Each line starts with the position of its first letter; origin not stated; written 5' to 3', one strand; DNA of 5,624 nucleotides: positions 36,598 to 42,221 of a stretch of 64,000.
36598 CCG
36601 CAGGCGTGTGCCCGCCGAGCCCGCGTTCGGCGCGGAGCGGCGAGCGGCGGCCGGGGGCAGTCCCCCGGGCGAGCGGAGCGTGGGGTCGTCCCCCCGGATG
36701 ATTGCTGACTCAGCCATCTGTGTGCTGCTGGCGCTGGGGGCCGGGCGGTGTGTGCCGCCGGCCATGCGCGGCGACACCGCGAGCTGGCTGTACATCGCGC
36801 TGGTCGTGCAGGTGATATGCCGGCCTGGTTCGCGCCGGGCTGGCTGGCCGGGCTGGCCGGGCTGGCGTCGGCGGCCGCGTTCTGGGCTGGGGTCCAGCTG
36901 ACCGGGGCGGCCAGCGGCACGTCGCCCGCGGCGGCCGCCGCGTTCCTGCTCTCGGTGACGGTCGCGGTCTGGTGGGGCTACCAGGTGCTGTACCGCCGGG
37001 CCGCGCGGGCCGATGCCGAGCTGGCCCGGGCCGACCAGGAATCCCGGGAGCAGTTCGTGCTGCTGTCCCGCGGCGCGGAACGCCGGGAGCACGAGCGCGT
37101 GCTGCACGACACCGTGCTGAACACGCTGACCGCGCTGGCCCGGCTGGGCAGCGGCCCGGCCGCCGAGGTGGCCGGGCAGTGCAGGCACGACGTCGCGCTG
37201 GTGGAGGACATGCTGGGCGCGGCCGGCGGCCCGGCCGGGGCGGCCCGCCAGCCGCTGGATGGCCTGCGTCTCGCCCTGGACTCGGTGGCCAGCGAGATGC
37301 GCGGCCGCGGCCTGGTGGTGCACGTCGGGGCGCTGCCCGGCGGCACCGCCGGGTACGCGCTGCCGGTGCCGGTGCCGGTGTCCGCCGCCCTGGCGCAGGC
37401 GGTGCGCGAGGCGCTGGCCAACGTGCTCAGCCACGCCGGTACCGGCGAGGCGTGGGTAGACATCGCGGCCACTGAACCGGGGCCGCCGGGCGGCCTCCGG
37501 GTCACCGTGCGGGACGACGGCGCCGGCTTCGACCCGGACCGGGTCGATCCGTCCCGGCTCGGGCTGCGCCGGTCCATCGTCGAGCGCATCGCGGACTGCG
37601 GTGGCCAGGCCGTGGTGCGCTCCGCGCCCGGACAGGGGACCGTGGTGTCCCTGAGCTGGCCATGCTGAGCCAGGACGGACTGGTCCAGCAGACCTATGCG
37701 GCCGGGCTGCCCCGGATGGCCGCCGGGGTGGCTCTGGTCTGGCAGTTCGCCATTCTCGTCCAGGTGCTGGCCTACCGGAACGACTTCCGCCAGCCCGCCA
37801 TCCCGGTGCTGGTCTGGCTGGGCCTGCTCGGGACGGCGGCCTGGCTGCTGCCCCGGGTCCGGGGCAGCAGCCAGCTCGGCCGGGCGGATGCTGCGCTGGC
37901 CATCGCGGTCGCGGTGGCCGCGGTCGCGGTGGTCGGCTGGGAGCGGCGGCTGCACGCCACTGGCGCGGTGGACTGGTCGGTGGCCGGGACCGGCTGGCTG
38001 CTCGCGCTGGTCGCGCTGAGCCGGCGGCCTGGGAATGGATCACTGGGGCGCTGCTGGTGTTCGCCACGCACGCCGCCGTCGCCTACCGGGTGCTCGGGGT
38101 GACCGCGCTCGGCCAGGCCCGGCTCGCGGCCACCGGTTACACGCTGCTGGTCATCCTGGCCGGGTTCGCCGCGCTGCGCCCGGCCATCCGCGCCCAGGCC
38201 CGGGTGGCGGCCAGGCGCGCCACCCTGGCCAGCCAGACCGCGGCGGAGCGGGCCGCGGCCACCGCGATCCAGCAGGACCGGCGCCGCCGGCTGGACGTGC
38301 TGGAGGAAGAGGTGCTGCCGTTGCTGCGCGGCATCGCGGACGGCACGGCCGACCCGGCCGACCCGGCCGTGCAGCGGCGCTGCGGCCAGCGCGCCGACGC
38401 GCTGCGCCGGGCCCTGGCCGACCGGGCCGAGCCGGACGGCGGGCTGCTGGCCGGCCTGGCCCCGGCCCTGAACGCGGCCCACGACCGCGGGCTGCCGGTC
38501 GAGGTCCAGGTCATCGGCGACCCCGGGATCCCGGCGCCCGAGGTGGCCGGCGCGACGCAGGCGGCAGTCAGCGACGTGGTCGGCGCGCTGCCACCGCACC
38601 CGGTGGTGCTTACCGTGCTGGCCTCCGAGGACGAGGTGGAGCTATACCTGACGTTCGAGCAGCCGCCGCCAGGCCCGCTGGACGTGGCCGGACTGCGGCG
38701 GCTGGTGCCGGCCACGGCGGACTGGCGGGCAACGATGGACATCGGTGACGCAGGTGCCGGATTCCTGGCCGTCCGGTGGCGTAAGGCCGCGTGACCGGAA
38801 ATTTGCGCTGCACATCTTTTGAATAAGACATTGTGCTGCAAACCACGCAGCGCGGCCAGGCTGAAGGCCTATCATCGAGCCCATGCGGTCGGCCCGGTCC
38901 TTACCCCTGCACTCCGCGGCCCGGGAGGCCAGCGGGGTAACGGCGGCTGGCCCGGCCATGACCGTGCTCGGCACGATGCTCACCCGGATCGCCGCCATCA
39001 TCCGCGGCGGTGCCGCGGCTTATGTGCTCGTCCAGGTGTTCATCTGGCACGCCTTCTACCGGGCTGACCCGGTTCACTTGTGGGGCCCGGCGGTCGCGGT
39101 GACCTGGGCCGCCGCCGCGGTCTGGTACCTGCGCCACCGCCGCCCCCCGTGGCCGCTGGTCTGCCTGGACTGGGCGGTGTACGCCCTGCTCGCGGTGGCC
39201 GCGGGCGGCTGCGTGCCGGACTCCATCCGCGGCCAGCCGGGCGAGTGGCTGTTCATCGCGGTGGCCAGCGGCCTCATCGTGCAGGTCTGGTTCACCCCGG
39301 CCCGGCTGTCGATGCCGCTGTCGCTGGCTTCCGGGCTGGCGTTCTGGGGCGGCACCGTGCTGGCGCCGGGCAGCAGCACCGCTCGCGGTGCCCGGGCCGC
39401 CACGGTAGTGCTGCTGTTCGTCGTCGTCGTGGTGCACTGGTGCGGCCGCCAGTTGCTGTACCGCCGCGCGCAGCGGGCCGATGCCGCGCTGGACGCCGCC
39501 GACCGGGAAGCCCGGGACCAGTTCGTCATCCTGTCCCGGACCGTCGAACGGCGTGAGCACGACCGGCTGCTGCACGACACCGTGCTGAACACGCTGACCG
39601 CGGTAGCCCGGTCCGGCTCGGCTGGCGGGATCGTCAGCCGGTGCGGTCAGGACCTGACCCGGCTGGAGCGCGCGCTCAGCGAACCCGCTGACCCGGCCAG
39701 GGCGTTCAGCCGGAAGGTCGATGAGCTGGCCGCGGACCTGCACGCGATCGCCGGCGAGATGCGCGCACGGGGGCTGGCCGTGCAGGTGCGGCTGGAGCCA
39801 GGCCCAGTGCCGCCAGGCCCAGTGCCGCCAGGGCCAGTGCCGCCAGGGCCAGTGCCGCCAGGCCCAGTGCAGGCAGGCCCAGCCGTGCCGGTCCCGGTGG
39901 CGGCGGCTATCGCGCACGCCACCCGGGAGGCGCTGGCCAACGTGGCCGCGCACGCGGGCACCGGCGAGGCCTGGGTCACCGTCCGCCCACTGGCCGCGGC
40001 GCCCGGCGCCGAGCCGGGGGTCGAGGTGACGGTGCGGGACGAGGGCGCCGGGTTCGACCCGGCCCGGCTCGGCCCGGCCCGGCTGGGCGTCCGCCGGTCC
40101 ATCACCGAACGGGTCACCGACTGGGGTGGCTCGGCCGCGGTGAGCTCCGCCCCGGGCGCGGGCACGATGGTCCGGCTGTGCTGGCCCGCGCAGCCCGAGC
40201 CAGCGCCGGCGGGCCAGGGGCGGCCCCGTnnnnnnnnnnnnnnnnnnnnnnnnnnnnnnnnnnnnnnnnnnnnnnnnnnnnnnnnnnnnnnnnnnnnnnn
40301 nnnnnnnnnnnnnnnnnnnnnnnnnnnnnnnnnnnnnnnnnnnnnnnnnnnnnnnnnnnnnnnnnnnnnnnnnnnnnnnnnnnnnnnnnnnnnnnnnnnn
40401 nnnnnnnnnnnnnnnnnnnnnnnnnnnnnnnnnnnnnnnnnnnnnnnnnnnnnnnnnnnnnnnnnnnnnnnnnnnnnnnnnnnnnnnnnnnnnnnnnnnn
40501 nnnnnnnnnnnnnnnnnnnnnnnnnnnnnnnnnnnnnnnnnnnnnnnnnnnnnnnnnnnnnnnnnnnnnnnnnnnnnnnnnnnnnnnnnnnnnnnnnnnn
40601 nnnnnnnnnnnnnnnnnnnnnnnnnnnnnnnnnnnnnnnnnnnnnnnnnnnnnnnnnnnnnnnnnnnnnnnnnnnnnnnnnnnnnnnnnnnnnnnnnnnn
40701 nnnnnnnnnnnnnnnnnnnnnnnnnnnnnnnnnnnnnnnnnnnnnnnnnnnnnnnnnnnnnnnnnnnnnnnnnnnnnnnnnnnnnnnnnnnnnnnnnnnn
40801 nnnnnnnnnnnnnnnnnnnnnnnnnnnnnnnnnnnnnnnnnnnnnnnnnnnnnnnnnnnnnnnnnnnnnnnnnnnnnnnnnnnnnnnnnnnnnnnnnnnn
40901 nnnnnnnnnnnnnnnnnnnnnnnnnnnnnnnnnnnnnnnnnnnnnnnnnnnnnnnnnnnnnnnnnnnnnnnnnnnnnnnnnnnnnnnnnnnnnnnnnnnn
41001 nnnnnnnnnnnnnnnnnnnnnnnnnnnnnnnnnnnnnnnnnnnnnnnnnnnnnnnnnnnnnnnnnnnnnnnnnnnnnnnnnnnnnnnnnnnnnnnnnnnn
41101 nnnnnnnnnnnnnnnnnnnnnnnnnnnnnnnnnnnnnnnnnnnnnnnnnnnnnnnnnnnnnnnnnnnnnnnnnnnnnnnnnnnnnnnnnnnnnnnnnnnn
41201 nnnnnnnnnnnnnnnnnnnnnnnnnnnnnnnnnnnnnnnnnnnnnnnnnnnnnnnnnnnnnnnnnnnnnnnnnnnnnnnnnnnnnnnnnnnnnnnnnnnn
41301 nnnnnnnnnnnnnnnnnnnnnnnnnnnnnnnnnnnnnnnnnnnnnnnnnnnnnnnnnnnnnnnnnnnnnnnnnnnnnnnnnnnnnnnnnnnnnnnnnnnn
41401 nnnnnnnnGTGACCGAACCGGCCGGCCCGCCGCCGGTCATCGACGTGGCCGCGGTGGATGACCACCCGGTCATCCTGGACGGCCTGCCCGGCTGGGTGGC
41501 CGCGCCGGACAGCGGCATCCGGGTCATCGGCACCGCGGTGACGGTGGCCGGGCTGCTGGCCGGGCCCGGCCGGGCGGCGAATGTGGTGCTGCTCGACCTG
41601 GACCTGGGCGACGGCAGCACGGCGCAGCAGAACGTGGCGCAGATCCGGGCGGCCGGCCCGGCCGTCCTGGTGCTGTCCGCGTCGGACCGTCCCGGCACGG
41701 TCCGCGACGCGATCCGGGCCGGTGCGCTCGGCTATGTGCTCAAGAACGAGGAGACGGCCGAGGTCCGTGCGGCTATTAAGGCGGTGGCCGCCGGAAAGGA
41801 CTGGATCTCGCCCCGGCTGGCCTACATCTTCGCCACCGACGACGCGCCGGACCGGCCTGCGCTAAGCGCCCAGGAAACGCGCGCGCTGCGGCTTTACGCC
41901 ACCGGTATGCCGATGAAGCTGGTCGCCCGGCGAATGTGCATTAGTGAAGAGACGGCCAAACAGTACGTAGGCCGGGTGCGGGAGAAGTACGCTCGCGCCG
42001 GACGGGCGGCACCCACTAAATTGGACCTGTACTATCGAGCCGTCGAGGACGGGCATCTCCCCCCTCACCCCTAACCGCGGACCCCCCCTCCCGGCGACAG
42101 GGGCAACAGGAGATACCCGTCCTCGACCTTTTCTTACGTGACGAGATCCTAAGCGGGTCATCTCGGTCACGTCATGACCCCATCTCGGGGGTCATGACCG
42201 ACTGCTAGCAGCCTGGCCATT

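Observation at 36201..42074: Tandemly duplicated kinase plus kinase-like membrane partner modules upstream of a single LuxR-type response regulator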

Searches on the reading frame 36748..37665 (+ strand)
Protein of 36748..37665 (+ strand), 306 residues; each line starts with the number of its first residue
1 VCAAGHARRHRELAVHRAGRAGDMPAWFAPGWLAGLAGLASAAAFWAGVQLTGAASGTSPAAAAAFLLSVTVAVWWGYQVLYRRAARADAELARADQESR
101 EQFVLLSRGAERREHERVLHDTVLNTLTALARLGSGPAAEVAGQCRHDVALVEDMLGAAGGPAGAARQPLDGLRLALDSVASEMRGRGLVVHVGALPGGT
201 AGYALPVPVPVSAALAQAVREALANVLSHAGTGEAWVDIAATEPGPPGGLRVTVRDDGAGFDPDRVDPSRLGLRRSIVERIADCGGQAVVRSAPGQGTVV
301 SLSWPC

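Call 5: search_protein_families(library=pfam, proteins=[window:36748-37665:+], max_evalue=1)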
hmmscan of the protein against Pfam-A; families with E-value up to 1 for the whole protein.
window:36748-37665:+ (306 aa): 2 families
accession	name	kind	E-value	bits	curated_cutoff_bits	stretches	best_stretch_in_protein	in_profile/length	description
PF02518.31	HATPase_c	-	8.7e-14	52.4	26.4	1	213-305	4-108/111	Histidine kinase-, DNA gyrase B-, and HSP90-like ATPase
PF13581.12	HATPase_c_2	-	2.1e-05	25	27.4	1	213-271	30-89/127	Histidine kinase-like ATPase domain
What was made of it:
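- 36293..37668 (+): K1, a MacS-like multi-TM histidine kinase (about 458 aa after correction). The frame is broken by a 1-nt deletion near 36816. A lineage-specific Arg-rich loop insertion lies at about 36548-36694. Pfam HATPase_c 8.7e-14 (call 5).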

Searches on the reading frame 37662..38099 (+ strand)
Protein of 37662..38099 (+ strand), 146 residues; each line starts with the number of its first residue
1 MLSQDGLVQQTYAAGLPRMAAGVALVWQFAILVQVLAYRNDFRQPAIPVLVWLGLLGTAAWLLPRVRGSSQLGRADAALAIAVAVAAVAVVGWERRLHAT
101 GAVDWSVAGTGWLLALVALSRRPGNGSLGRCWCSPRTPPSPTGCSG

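Call 5: search_protein_families(library=pfam, proteins=[window:37662-38099:+], max_evalue=1)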
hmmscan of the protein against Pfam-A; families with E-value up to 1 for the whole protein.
window:37662-38099:+ (146 aa): 2 families
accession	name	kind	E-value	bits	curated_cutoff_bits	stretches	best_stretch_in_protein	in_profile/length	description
PF14235.11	DUF4337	-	0.097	13.3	27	1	69-101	114-146/161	Domain of unknown function (DUF4337)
PF18949.5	DUF5693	-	0.11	11.4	29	1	18-119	317-415/609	Family of unknown function (DUF5693)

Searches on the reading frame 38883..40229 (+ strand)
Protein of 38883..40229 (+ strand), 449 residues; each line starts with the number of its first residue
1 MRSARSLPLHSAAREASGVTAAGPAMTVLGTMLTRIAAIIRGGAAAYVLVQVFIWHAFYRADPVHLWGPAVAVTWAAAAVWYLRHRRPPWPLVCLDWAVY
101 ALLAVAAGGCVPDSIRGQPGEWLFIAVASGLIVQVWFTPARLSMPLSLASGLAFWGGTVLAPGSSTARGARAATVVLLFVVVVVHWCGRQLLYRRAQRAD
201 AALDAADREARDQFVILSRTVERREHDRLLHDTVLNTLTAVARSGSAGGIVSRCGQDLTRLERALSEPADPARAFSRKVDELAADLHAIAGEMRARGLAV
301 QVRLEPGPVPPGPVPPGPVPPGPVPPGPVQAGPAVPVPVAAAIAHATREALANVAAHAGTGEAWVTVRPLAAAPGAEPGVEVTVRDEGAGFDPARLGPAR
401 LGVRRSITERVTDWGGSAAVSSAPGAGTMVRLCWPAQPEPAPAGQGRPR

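Call 5: search_protein_families(library=pfam, proteins=[window:38883-40229:+], max_evalue=1)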
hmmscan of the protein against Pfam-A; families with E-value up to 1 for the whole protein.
window:38883-40229:+ (449 aa): 2 families
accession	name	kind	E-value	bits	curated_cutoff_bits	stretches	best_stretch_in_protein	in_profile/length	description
PF02518.31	HATPase_c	-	7.9e-09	36.4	26.4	1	342-437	5-110/111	Histidine kinase-, DNA gyrase B-, and HSP90-like ATPase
PF13581.12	HATPase_c_2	-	4.3e-05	24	27.4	1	339-399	28-87/127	Histidine kinase-like ATPase domain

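Call 6: search_protein_families(library=ncbifam, proteins=[window:38883-40229:+], max_evalue=1)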
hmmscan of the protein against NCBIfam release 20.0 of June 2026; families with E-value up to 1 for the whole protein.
window:38883-40229:+ (449 aa): 7 families
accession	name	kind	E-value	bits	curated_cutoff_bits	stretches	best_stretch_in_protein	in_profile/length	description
NF047322.1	HK_morpho_MacS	equivalog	1.5e-25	90.2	300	1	33-434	6-366/367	MacS family sensor histidine kinase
NF052443.1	SensHisKinMctS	equivalog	1.7e-05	23.3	700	1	341-435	358-447/457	two-component system sensor histidine kinase MctS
NF008649.0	PRK11644.1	equivalog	0.0002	20.3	408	1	348-432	418-494/499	signal transduction histidine-protein kinase/phosphatase UhpB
NF008184.0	PRK10935.1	equivalog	0.00097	17.9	553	1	347-439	476-562/565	nitrate/nitrite two-component system sensor histidine kinase NarQ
NF052531.1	Strep_LiaS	equivalog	0.0035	16.6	450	1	380-432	272-323/328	envelope stress sensor histidine kinase LiaS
NF007896.0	PRK10600.1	equivalog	0.027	13.1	578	1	336-434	492-583/598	nitrate/nitrite two-component system sensor histidine kinase NarX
TIGR00904.1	mreB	subfamily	0.75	8.8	365.75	0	333-380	99-146/334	MreB/Mrl family cell shape determining protein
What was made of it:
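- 38883..40234 (+): K2, a MacS-like multi-TM histidine kinase (450 aa after restoring one G in the run at 40218-40221). As sequenced it has no in-frame stop before 42074. Pfam HATPase_c 7.9e-09 and NCBIfam MacS 90 bits against a cutoff of 300 (calls 5, 6).
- On MacS family sensor kinase (NF047322 equivalog): 90.2 bits, although the alignment is full length (call 6).
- Closest known: MacRS. Same: K2 aligns to the MacS model over its whole length, residues 33-434 against model positions 6-366 of 367 (call 6).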

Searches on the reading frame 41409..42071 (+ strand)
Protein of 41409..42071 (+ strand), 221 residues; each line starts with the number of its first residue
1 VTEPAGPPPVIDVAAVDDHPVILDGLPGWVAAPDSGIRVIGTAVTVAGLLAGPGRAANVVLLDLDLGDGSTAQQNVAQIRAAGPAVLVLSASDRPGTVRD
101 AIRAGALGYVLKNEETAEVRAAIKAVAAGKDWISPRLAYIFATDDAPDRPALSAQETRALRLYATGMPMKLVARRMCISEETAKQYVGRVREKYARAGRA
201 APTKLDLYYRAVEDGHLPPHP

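Call 5: search_protein_families(library=pfam, proteins=[window:41409-42071:+], max_evalue=1)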
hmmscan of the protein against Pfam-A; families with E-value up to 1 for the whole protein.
window:41409-42071:+ (221 aa): 7 families
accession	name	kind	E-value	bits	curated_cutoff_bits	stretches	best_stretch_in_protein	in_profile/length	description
PF00072.30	Response_reg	-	5.9e-09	36.5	30.2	1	13-124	1-111/111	Response regulator receiver domain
PF00196.25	GerE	-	3.1e-06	27.2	23.5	1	151-193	2-44/57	Bacterial regulatory proteins, luxR family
PF13518.12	HTH_28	-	0.03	14.8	25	1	158-192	4-38/52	Helix-turn-helix domain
PF13384.12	HTH_23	-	0.03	14.6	24.6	1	158-190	9-41/50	Homeodomain-like domain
PF08281.18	Sigma70_r4_2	-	0.039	14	25.7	1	151-193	10-53/54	Sigma-70, region 4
PF02796.21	HTH_7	-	0.058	14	23.8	1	157-186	12-41/45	Helix-turn-helix domain of resolvase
PF06056.18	Terminase_5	-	0.15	12.5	20.3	1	158-193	5-40/58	Putative ATPase subunit of terminase (gpP-like)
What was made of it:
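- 41409..42074 (+): NarL/LuxR-type response regulator (221 aa) with a GTGA overlap with P2. The phospho-Asp region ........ lies at 41589-41612 and the HTH at 41913-41969. Pfam Response_reg 5.9e-09 and GerE 3.1e-06 (call 5).
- Checked: Only unit 2 is followed by a Response_reg+GerE regulator, at 41409-42074, with a GTGA overlap (call 5).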

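Call 6: search_protein_families(library=ncbifam, proteins=[window:41409-42071:+], max_evalue=1)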
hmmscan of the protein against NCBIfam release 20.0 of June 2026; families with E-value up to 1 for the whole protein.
window:41409-42071:+ (221 aa): 28 families (the best 25 are shown)
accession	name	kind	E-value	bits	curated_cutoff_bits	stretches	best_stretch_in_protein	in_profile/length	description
NF047785.1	respo_reg_MadR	equivalog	8.8e-22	77.5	300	1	12-200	2-197/209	MadR family response regulator transcription factor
NF052445.1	RespRegMctR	equivalog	7.2e-21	74.6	300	1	11-199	2-192/205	two-component system response regulator MctR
NF007935.0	PRK10651.1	equivalog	2.6e-20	72.6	250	1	13-193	9-197/216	two-component system response regulator NarL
NF011896.0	PRK15369.1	equivalog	1.4e-15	57.4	242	1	12-183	5-181/211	two component system response regulator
NF007685.0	PRK10360.1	equivalog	1.7e-15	57.3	258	1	11-192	2-178/196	response regulator transcription factor UhpA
NF007708.0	PRK10403.1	equivalog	1e-13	51.2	343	1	12-211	8-213/215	nitrate/nitrite response regulator protein NarP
NF007018.1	PRK09483.1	equivalog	2.8e-11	43.5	280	1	11-214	2-211/217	UvrY/SirA/GacA family response regulator transcription factor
NF007403.0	PRK09935.1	equivalog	9.9e-09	35.1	271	1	55-185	48-183/210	fimbria biosynthesis transcriptional regulator FimZ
NF007419.0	PRK09958.1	equivalog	1.1e-08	35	251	1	54-194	43-186/204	acid-sensing system DNA-binding response regulator EvgA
NF041830.1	RR_TF_ErdR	exception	8.3e-07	28.9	390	1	45-195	36-194/213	response regulator transcription factor ErdR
NF008098.0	PRK10840.1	equivalog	1.7e-05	24.4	235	1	11-180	4-179/216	response regulator transcription factor RcsB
NF007820.0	PRK10529.1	equivalog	8.3e-05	22.1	325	1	34-124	23-113/225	two-component system response regulator KdpE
NF041733.1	resp_reg_CseB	equivalog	0.0013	18.2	350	1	16-127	6-115/228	two-component system response regulator CseB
NF006900.1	PRK09390.1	equivalog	0.0014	18.2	255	1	13-193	7-184/203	response regulator FixJ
TIGR02937.1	sigma70-ECF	superfamily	0.0028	17.3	42.9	1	151-193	117-160/165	sigma-70 family RNA polymerase sigma factor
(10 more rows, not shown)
